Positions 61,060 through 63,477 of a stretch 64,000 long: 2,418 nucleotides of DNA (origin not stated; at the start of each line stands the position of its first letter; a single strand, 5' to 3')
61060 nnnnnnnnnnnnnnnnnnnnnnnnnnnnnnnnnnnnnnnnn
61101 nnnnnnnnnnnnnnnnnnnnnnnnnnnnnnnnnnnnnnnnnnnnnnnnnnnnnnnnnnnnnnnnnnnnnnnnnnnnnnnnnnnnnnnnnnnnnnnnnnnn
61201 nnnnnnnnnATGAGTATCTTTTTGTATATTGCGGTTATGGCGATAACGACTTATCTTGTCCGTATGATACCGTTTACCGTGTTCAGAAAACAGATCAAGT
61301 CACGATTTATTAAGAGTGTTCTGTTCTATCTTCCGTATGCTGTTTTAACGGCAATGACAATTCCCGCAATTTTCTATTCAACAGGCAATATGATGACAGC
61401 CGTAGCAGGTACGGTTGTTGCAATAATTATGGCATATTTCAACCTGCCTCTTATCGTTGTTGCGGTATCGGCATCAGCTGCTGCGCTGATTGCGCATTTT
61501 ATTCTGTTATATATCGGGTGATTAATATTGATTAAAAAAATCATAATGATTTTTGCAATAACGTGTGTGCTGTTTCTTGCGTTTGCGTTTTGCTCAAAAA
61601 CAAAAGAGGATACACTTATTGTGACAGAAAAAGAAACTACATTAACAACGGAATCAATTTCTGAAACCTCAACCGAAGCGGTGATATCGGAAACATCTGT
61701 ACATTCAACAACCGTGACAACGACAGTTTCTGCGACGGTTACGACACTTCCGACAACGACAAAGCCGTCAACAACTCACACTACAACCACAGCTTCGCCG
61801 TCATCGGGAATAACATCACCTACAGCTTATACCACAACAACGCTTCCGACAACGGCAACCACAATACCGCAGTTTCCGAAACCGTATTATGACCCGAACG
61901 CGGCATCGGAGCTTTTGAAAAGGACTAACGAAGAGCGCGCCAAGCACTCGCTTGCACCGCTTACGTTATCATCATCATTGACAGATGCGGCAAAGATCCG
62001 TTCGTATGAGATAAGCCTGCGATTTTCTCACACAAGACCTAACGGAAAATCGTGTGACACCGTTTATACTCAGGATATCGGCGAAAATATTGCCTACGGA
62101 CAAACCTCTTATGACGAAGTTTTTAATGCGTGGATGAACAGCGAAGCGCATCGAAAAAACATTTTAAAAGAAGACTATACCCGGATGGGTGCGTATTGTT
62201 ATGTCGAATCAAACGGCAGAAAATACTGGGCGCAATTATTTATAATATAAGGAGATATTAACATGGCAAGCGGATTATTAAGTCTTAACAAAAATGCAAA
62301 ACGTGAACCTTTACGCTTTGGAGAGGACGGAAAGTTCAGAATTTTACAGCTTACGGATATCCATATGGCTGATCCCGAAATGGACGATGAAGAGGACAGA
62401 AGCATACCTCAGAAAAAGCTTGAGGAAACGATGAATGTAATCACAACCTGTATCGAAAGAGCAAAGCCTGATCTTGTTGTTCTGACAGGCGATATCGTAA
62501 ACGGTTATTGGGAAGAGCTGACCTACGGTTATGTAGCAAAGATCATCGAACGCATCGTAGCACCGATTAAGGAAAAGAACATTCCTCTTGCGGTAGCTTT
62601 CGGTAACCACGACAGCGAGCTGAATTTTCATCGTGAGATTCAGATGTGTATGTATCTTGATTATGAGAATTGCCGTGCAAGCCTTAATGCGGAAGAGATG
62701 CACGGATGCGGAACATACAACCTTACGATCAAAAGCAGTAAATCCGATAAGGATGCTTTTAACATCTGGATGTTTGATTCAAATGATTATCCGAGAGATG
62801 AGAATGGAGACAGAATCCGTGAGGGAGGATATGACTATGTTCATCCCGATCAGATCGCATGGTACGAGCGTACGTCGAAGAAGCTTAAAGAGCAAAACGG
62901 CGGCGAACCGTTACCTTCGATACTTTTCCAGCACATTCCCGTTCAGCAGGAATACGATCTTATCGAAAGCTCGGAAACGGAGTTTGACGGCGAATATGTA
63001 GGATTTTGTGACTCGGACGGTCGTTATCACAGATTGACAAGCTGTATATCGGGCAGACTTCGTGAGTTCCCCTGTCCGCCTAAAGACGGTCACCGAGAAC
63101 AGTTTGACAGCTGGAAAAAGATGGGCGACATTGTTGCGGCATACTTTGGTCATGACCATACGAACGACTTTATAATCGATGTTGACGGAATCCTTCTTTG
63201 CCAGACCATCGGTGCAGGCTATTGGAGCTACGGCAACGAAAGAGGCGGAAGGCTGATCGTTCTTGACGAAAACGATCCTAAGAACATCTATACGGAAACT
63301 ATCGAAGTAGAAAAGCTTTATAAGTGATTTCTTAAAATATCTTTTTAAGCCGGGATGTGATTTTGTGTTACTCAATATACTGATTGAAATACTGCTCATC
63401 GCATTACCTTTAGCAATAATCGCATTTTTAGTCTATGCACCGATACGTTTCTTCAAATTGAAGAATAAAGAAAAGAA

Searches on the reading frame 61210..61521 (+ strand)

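Call 56: search_protein_families(library=pfam, proteins=[window:61210-61521:+])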
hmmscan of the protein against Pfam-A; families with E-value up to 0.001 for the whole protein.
window:61210-61521:+ (103 aa): 1 family
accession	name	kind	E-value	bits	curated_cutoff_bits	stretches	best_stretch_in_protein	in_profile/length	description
PF05437.17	AzlD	-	2.1e-14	53.9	23.7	1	3-93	1-97/99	Branched-chain amino acid transport protein (AzlD)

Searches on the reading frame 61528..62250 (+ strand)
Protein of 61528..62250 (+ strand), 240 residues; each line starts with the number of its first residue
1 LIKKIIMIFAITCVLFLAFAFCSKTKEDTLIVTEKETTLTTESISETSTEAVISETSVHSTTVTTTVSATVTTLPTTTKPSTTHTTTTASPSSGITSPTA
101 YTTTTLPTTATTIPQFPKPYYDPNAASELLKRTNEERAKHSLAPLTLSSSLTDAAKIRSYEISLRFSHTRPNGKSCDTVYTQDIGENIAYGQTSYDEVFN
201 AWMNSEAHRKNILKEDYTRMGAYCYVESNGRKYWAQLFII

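Call 8: search_protein_families(library=pfam, proteins=[window:61528-62250:+])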
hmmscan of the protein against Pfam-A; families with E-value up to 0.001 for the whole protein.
window:61528-62250:+ (240 aa): 1 family
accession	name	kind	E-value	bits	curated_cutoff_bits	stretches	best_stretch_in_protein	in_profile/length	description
PF00188.32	CAP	-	6.1e-20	72.7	21.1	1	130-238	1-117/117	Cysteine-rich secretory protein family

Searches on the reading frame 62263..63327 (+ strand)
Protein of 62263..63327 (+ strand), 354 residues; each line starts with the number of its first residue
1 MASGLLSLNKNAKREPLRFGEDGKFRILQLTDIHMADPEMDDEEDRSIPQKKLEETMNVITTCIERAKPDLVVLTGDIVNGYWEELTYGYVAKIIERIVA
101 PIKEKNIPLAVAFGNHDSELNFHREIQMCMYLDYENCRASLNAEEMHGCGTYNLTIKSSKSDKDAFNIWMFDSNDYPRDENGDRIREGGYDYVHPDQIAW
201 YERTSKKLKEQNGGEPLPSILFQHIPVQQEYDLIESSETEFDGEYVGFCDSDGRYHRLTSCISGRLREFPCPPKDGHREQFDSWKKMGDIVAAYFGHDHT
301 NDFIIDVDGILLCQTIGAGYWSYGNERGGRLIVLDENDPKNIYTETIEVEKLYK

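Call 8: search_protein_families(library=pfam, proteins=[window:62263-63327:+])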
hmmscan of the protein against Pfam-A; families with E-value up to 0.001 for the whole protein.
window:62263-63327:+ (354 aa): 1 family
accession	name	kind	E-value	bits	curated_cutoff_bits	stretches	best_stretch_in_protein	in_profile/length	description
PF00149.33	Metallophos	-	2e-13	51.7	21.5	1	25-299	1-189/191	Calcineurin-like phosphoesterase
